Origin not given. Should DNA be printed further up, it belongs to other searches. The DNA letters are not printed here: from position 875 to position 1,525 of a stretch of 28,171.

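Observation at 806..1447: Unannotated two-gene operon: YjzC-like protein plus a 117-aa protein made of nine GPGGG(L/A)YT octapeptides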

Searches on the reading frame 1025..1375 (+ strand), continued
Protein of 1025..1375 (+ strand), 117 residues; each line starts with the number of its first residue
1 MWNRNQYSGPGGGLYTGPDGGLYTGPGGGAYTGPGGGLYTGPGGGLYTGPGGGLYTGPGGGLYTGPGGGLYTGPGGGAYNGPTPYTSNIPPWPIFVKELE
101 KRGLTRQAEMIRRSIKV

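Call 44: search_protein_families(library=pfam, proteins=[L022:3472-4554:+, L026:4633-5985:+, L039:5333-5707:+, L051:4665-5804:+, L058:4797-5960:+, L083:5069-5776:+, L086:1884-2219:+, L094:5186-5911:+, L078:4857-5915:+, L018:4409-5845:+], max_evalue=0.01)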
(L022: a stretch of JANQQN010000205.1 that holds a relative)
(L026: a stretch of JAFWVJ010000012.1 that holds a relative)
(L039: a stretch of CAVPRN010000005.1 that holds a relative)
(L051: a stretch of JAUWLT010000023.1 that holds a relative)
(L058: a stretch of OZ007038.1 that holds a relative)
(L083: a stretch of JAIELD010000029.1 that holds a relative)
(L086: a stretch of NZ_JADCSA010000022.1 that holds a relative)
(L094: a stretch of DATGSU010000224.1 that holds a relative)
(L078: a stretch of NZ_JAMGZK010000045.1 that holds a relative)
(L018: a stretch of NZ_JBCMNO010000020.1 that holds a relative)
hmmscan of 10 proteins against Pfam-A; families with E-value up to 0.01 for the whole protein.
L022:3472-4554:+ (361 aa): 4 families
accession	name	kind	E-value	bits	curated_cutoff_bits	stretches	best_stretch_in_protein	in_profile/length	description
PF00106.31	adh_short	-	4.1e-27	95.4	26.6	1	68-201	1-139/195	short chain dehydrogenase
PF13561.12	adh_short_C2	-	2.4e-13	50.7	27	1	77-272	6-190/236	Enoyl-(Acyl carrier protein) reductase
PF08659.16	KR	-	9e-07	29.4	22.6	1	69-153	2-93/180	KR domain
PF01370.27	Epimerase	-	0.0018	18.2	20.9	1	71-262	2-176/240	NAD dependent epimerase/dehydratase family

L026:4633-5985:+ (451 aa): 2 families
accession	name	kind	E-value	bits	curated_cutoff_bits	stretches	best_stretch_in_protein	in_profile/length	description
PF06114.19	Peptidase_M78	-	2.6e-18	66.4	22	1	60-165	27-122/123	IrrE N-terminal-like domain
PF02661.23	Fic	-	8.7e-14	52.6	24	1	291-393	3-92/93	Fic/DOC family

L039:5333-5707:+ (125 aa): 0 families

L051:4665-5804:+ (380 aa): 1 family
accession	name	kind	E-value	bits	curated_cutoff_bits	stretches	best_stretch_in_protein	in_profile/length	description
PF02661.23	Fic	-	9.8e-19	68.4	24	1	114-217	2-92/93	Fic/DOC family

L058:4797-5960:+ (388 aa): 2 families
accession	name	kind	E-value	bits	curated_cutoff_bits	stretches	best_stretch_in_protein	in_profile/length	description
PF02661.23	Fic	-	4.6e-13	50.3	24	1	225-327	4-93/93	Fic/DOC family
PF06114.19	Peptidase_M78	-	6e-12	45.9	22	1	2-94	40-122/123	IrrE N-terminal-like domain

L083:5069-5776:+ (236 aa): 0 families

L086:1884-2219:+ (112 aa): 0 families

L094:5186-5911:+ (242 aa): 2 families
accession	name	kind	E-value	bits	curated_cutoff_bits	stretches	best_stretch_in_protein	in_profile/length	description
PF05656.20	DUF805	-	1.4e-19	71.1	25.7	1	13-122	1-111/111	Protein of unknown function (DUF805)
PF11992.13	TgpA_N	-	0.0035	16.8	30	1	28-147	104-216/333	TgpA N-terminal domain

L078:4857-5915:+ (353 aa): 2 families
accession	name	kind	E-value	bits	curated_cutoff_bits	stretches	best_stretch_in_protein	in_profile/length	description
PF24624.1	Int_N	-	6e-31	107.6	27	1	72-180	1-99/100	Phage integrase, N-terminal domain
PF00589.27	Phage_integrase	-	3.3e-21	76.2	27.1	2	295-336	129-170/172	Phage integrase family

L018:4409-5845:+ (479 aa): 2 families
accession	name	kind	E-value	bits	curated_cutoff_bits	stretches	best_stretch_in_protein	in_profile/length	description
PF18862.6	ApeA_NTD1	-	2.3e-44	152.4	25.5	1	7-271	1-271/271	ApeA N-terminal domain 1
PF18739.6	HEPN_Apea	-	5.7e-33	114.7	24.4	1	300-431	1-135/136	Apea-like HEPN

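Call 45: search_protein_families(library=pfam, proteins=[L019:147-659:+, L040:3-788:+, L052:5451-5666:+, L070:5022-5756:+, L090:3563-3952:+, L071:4458-5588:+, L075:4740-5768:+, L091:5056-5784:+, L093:5688-5894:+, L047:1600-3180:+], max_evalue=0.01)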
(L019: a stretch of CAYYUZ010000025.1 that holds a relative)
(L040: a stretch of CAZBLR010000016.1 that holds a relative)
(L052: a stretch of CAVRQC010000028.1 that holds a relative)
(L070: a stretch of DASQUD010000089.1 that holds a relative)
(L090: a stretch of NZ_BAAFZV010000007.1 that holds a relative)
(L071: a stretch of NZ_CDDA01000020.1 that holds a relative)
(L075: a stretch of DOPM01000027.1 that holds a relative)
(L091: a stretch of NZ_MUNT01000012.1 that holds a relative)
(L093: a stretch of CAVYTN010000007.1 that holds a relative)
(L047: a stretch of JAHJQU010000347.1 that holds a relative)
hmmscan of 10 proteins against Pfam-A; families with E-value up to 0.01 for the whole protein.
L019:147-659:+ (171 aa): 0 families

L040:3-788:+ (262 aa): 2 families
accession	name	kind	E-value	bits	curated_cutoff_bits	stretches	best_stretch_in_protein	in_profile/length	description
PF16289.11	PIN_12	-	0.00062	20.6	32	1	85-227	13-170/172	PIN domain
PF00625.27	Guanylate_kin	-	0.0029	17.7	25.2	1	42-187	37-174/182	Guanylate kinase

L052:5451-5666:+ (72 aa): 0 families

L070:5022-5756:+ (245 aa): 3 families
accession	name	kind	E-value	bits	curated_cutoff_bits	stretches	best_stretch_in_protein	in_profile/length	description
PF00561.26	Abhydrolase_1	-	1.1e-14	55.1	25.8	1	11-125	3-123/245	alpha/beta hydrolase fold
PF12697.13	Abhydrolase_6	-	2.2e-13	51.8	26.3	1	11-231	1-211/217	Alpha/beta hydrolase family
PF12146.15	Hydrolase_4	-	1.9e-06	27.8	27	1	9-103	5-106/239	Serine aminopeptidase, S33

L090:3563-3952:+ (130 aa): 0 families

L071:4458-5588:+ (377 aa): 1 family
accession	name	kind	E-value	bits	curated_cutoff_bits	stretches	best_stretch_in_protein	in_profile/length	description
PF04371.20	PAD_porph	-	1.6e-103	346.8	25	1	46-376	1-321/321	Porphyromonas-type peptidyl-arginine deiminase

L075:4740-5768:+ (343 aa): 2 families
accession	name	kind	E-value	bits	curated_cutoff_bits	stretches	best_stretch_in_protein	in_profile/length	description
PF13271.11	DUF4062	-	1.9e-31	108.5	24.7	1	6-86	1-82/82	Domain of unknown function (DUF4062)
PF16331.10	TolA_bind_tri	-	0.0061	17.1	30.1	0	168-205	20-57/76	TolA binding protein trimerisation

L091:5056-5784:+ (243 aa): 2 families
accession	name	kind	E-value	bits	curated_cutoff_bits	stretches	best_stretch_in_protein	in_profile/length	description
PF08797.16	HIRAN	-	4.2e-06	26.9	24.7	1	125-225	4-93/96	HIRAN domain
PF13657.11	Couple_hipA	-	0.0015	19.4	22.5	1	17-101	8-89/99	HipA N-terminal domain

L093:5688-5894:+ (69 aa): 0 families

L047:1600-3180:+ (527 aa): 1 family
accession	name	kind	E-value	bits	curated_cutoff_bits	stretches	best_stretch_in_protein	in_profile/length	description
PF00078.32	RVT_1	-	4e-10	40.2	29.6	1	114-273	41-198/205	Reverse transcriptase (RNA-dependent DNA polymerase)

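Call 47: search_solved_structures(query=A1, max_evalue=1)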
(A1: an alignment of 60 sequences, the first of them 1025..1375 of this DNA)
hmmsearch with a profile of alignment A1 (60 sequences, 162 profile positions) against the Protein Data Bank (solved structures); distinct sequences matched with E-value up to 1: 1.
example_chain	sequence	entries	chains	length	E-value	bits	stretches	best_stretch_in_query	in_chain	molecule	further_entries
9ygj_A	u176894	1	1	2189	0.00036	22.8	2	67-125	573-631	Rhoptry neck protein 2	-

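Call 56: search_protein_representatives(alignment_id=A1)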
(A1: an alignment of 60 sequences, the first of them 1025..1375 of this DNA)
Query: 60 sequences, 162 profile positions. Proteins with E-value up to 0.001 (for the whole library): 940; up to 1e-10: 364; up to 1e-30: 59. The best 150 are listed.
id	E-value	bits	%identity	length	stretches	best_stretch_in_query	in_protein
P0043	7.7e-59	213.6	-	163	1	10-161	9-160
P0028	1.3e-57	209.6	-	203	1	20-159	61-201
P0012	4.3e-57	208.0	-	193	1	14-159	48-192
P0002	8.5e-57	207.0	-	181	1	18-160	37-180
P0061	3.4e-56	205.0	-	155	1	1-160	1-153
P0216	2.2e-53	195.9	-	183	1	18-161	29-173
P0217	1.7e-51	189.7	-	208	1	17-158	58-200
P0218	3.2e-51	188.8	-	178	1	26-158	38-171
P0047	4.5e-51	188.4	-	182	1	7-160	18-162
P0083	9.0e-51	187.4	-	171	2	75-160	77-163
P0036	1.0e-50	187.2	-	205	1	24-158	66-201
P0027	5.0e-49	181.7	-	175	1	28-160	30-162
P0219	4.1e-48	178.8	-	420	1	25-158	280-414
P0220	2.6e-46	172.9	-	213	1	20-159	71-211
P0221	2.1e-44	166.7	-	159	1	14-154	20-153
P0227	1.1e-41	157.9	-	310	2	34-130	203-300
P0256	2.5e-31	124.2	-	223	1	11-125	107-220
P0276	2.0e-28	114.7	-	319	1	32-127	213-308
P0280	1.0e-27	112.4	-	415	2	34-126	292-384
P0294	2.2e-25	104.9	-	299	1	34-133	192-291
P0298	3.5e-25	104.2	-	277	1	34-129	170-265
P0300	7.4e-25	103.1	-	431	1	27-127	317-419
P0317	7.9e-23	96.5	-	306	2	35-130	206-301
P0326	2.8e-22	94.8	-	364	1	21-125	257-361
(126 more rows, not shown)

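Call 59: search_protein_families(library=pfam, proteins=[P0227, P0294, P0298, P0276, P0300, P0317, P0326, P0280, P0219, P0256], max_evalue=0.1)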
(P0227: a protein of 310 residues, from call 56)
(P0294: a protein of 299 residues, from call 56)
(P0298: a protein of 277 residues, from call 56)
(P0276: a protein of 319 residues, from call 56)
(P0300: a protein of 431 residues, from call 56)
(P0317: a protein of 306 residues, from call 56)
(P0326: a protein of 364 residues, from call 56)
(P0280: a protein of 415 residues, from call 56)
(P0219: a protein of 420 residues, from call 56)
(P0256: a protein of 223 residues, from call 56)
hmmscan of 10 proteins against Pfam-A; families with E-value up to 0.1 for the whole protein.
P0227 (310 aa): 1 family
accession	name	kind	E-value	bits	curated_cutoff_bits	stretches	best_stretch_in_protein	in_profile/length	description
PF08308.17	PEGA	-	0.0025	18.1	20.8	1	34-59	5-30/71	PEGA domain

P0294 (299 aa): 6 families
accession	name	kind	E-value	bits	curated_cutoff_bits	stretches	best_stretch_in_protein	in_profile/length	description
PF13432.12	TPR_16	-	0.0048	17.7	32.7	1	39-94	4-61/65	Tetratricopeptide repeat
PF13424.12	TPR_12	-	0.016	15.9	30.1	1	65-91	46-72/77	Tetratricopeptide repeat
PF14559.12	TPR_19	-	0.027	15.2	25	1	42-92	1-53/68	Tetratricopeptide repeat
PF13431.12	TPR_17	-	0.037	14.7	24.4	0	63-84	12-33/34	Tetratricopeptide repeat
PF13374.12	TPR_10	-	0.037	14.5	27.5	1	65-90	3-28/42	Tetratricopeptide repeat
PF07719.23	TPR_2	-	0.096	13.3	27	1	66-92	3-29/34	Tetratricopeptide repeat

P0298 (277 aa): 0 families

P0276 (319 aa): 1 family
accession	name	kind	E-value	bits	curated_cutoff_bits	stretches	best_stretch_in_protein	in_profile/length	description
PF00254.34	FKBP_C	-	1.7e-15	57.5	21.1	1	26-95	7-78/94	FKBP-type peptidyl-prolyl cis-trans isomerase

P0300 (431 aa): 1 family
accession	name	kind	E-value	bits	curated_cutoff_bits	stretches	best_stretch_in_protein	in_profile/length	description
PF08308.17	PEGA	-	0.00023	21.5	20.8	1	167-192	5-30/71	PEGA domain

P0317 (306 aa): 0 families

P0326 (364 aa): 0 families

P0280 (415 aa): 0 families

P0219 (420 aa): 0 families

P0256 (223 aa): 0 families

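Call 60: find_related_loci(query=A1, collection=viral_contigs, flank=5000)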
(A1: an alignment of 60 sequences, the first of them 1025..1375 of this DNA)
Query A1 (117 aa) in viral_contigs; peptide patterns used: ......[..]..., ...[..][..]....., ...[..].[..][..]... (x = any residue, [..] = any of these).
111 stretches matched a pattern; 4 encode a relative of the query (tblastn E <= 1e-3); 4 distinct loci.
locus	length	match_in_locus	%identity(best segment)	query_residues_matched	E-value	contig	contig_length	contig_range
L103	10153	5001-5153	63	62-112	4e-17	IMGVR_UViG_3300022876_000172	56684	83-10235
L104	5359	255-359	74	80-114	8e-15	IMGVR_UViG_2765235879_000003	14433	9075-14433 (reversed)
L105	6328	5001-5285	65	22-116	5e-7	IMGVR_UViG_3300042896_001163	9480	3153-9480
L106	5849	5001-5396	57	1-115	7e-7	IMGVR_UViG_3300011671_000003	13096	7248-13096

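Call 61: search_dna_similar(query=window:1025-1375:+, collection=phages, mode=protein, max_evalue=0.001)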
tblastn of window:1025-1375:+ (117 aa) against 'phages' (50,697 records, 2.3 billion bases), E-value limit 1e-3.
No match.

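Call 62: search_dna_similar(query=window:1025-1375:+, collection=plasmids, mode=protein, max_evalue=0.001, max_rows=40)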
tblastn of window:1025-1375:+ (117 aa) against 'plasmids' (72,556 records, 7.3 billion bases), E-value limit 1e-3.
Records with a match: 11; places in all: 11; records where one place covers at least 80% of the query: 0.
Best place of each record, by identity: >=99% 1; 90-95% 5; 80-90% 1; 60-80% 4.
By first word of the organism name: Enterococcus 5; Aerococcus 1; Bacillus 1; Weissella 1; Vibrio 1; Clostridium 1; Acinetobacter 1.
By predicted mobility (MOB-suite, as given by PLSDB): non-mobilizable 6; mobilizable 3; conjugative 2.
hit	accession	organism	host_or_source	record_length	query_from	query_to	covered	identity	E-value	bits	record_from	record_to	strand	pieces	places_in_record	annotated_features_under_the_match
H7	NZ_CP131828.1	Enterococcus faecium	Homo sapiens,culture,blood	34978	87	117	26%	93.5%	5e-10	62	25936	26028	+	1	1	hypothetical protein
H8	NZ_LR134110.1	Enterococcus faecium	-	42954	87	117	26%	93.5%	5e-10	62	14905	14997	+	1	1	hypothetical protein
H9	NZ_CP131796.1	Enterococcus faecium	Homo sapiens,culture,blood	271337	87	117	26%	93.5%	5e-10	62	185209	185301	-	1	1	hypothetical protein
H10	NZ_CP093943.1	Enterococcus faecium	Homo sapiens,blood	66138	87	117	26%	93.5%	7e-10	62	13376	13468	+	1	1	hypothetical protein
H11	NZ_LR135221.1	Enterococcus faecium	-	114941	87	117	26%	93.5%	7e-10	62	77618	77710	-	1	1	hypothetical protein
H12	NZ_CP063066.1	Aerococcus urinaeequi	pig,mixed culture,nasopharynx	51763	87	114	24%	100.0%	3e-9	60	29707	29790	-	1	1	hypothetical protein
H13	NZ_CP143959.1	Bacillus amyloliquefaciens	-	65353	87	117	26%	67.7%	7e-5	47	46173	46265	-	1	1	hypothetical protein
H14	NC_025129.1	Weissella cibaria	kimchi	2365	87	112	22%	80.8%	2e-5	49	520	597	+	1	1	hypothetical protein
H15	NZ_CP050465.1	Vibrio campbellii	single cell,seawater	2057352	87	115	25%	65.5%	4e-4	45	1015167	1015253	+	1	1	none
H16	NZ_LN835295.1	Clostridium perfringens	-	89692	87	115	25%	65.5%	4e-4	45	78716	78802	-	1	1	hypothetical protein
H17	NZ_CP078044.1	Acinetobacter junii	whole organism,washroom sink in ...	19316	87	115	25%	62.1%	3e-5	48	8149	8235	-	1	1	hypothetical protein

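Call 64: get_annotated_region(hit=H13, flank=5000)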
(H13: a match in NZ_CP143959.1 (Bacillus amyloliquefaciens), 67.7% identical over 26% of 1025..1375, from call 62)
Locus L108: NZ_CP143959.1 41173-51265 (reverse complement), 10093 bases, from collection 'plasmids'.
description: Bacillus amyloliquefaciens strain Fad 108 plasmid unnamed3, complete sequence
organism: Bacillus amyloliquefaciens (NCBI taxid 1390)
taxonomy: Bacteria; Bacillota; Bacilli; Bacillales; Bacillaceae; Bacillus; Bacillus amyloliquefaciens
host: -; source: -; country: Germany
typing (MOB-suite, as given by PLSDB): non-mobilizable
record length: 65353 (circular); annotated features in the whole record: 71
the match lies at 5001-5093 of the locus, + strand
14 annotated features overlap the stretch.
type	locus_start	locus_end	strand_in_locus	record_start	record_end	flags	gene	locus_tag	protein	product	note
CDS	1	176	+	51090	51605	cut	-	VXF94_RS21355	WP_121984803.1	hypothetical protein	-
CDS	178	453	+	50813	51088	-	-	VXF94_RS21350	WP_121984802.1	AbrB/MazE/SpoVT family DNA-binding domain-containing protein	-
CDS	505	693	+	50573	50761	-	-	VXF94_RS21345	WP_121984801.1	hypothetical protein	-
CDS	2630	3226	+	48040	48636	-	-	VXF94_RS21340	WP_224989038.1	hypothetical protein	-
CDS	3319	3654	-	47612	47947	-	-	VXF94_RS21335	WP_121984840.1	hypothetical protein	-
CDS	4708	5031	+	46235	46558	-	-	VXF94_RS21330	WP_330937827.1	hypothetical protein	-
CDS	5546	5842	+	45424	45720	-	-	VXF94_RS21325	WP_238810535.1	YueH family protein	-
CDS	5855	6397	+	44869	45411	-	-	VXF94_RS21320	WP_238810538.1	tyrosine-type recombinase/integrase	GO:0015074 - DNA integration [Evidence IEA]; GO:0006310 - DNA recombination [Evidence IEA]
CDS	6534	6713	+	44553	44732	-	-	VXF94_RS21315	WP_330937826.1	hypothetical protein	-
CDS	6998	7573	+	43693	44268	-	-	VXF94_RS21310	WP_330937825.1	hypothetical protein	-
CDS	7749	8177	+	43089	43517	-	-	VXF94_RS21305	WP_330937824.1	hypothetical protein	-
CDS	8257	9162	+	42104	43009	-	-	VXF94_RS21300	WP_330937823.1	hypothetical protein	-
CDS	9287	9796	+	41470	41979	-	-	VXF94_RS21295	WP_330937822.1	hypothetical protein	-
CDS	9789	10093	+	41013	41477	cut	-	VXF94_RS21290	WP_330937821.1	hypothetical protein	-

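Call 65: get_annotated_region(hit=H16, flank=5000)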
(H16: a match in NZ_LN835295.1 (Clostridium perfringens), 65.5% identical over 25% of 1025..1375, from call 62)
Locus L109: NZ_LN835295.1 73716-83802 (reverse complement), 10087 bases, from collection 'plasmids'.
description: Clostridium perfringens strain JIR12708 plasmid pJIR4150, complete sequence
organism: Clostridium perfringens (NCBI taxid 1502)
taxonomy: Bacteria; Bacillota; Clostridia; Eubacteriales; Clostridiaceae; Clostridium; Clostridium perfringens
host: -; source: -; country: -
typing (MOB-suite, as given by PLSDB): mobilizable; replicon rep_cluster_1519; relaxase MOBM,MOBT
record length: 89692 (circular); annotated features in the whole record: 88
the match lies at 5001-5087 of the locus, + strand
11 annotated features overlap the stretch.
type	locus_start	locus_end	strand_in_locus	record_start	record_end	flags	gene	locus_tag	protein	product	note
CDS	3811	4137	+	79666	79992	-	-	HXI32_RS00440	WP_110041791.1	YdcP family protein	-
CDS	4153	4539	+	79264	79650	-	-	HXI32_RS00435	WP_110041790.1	YdcP family protein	-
CDS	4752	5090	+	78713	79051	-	-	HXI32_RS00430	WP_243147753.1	hypothetical protein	-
CDS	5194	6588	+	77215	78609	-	-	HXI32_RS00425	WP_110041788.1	FtsK/SpoIIIE domain-containing protein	-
CDS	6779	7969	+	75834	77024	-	mobT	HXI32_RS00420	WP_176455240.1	MobT family relaxase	GO:0006270 - DNA replication initiation [Evidence IEA]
CDS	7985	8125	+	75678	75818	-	-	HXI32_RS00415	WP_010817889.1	DUF3789 domain-containing protein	-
CDS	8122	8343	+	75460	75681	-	-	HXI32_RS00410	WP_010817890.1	hypothetical protein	-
CDS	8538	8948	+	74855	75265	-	-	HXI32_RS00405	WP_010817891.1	ester cyclase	GO:0030638 - polyketide metabolic process [Evidence IEA]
CDS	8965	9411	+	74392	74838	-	-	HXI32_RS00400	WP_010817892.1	GNAT family N-acetyltransferase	-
CDS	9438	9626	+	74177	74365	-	-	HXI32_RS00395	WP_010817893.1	hypothetical protein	-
CDS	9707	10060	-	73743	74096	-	-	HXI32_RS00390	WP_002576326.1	helix-turn-helix domain-containing protein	-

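Call 66: get_annotated_region(hit=H17, flank=5000)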
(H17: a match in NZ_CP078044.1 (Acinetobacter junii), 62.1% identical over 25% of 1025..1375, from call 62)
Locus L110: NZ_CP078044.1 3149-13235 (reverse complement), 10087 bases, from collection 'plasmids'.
description: Acinetobacter junii strain AJ_068 plasmid pAJ_068-3, complete sequence
organism: Acinetobacter junii (NCBI taxid 40215)
taxonomy: Bacteria; Pseudomonadota; Gammaproteobacteria; Moraxellales; Moraxellaceae; Acinetobacter; Acinetobacter junii
host: -; source: whole organism,washroom sink in hospital intensive care unit; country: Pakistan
typing (MOB-suite, as given by PLSDB): mobilizable; replicon rep_cluster_1740; relaxase MOBQ
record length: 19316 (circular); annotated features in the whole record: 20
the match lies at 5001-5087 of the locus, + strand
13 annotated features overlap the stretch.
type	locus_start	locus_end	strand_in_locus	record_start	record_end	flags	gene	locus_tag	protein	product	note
CDS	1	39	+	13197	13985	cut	-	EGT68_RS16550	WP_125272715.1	MspI family type II restriction endonuclease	GO:0009307 - DNA restriction-modification system [Evidence IEA]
CDS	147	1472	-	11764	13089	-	-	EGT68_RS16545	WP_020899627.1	ISNCY family transposase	-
CDS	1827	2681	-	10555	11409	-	-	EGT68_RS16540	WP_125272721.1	DUF4062 domain-containing protein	-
CDS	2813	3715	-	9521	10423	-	-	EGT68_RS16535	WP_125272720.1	reverse transcriptase family protein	-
CDS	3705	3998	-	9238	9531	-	-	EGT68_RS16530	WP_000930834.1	helix-turn-helix transcriptional regulator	-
CDS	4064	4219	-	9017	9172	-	-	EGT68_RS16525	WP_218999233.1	hypothetical protein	-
CDS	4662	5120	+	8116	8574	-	-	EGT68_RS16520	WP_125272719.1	hypothetical protein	-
CDS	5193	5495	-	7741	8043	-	-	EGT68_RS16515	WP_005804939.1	helix-turn-helix domain-containing protein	-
CDS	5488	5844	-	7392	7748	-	-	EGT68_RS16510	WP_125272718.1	type II toxin-antitoxin system RelE/ParE family toxin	-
CDS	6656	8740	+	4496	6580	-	-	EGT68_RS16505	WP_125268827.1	catalase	-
CDS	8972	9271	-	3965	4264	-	-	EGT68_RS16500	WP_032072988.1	hypothetical protein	-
CDS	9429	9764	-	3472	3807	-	-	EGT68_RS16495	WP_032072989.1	hypothetical protein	-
CDS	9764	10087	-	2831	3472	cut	-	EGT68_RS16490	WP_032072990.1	AAA family ATPase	-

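Call 91: search_protein_families(library=pfam, alignment_id=A4, max_evalue=0.0001)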
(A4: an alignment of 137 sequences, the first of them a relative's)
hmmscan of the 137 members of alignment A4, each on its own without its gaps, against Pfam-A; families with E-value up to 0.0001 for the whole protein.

A. member 1, L007:4805-5980:+ (392 aa): 0 families

B. families by the number of members that match (of 137 scanned): 148 families (the first 25 are shown)
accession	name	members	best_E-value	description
PF01381.28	HTH_3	4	1.9e-12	Helix-turn-helix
PF12844.13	HTH_19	4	3.9e-10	Helix-turn-helix domain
PF13560.12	HTH_31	4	5.2e-10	Helix-turn-helix domain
PF00239.26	Resolvase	3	3.5e-46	Resolvase, N terminal domain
PF02661.23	Fic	3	9.8e-19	Fic/DOC family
PF06114.19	Peptidase_M78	3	2.6e-18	IrrE N-terminal-like domain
PF02384.22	N6_Mtase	2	4.1e-53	N-6 DNA Methylase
PF06125.17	DUF961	2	1.8e-43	Bacterial protein of unknown function (DUF961)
PF01594.21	AI-2E_transport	2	5.1e-38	AI-2E family transporter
PF00589.27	Phage_integrase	2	9.4e-26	Phage integrase family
PF13676.11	TIR_2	2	5.5e-20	TIR domain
PF01844.29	HNH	2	8.4e-14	HNH endonuclease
PF14279.12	HNH_5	2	9.6e-13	HNH endonuclease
PF02796.21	HTH_7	2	4.6e-08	Helix-turn-helix domain of resolvase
PF08497.15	Radical_SAM_N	1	7.2e-138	Radical SAM N-terminal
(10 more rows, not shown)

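Call 92: search_protein_families(library=padloc, alignment_id=A4, max_evalue=0.00001)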
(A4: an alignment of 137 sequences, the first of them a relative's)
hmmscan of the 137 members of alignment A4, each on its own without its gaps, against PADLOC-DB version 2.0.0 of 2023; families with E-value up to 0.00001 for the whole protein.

A. member 1, L007:4805-5980:+ (392 aa): 0 families

B. families by the number of members that match (of 137 scanned): 222 families (the first 25 are shown)
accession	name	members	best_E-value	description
PDLC03954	RmrA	6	1.2e-76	-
PDLC03944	RmrA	5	3.7e-119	-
PDLC03947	RmrA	5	6e-83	-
PDLC03951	RmrA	5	3.7e-78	-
PDLC03952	RmrA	5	4e-70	-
PDLC03945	RmrA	5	3.5e-62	-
PDLC03953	RmrA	5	6.3e-35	-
PDLC04134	mad2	4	8.4e-30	mads_2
PDLC04142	capH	4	1.6e-12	capH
PDLC02926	HTH_VI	4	4.8e-11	-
PDLC03948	RmrA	3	6.9e-75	-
PDLC03963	SoFic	3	8e-65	-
PDLC03949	RmrA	3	1.3e-52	-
PDLC04141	capP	3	1.2e-28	capP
PDLC04836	PDC-S04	3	1.2e-22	-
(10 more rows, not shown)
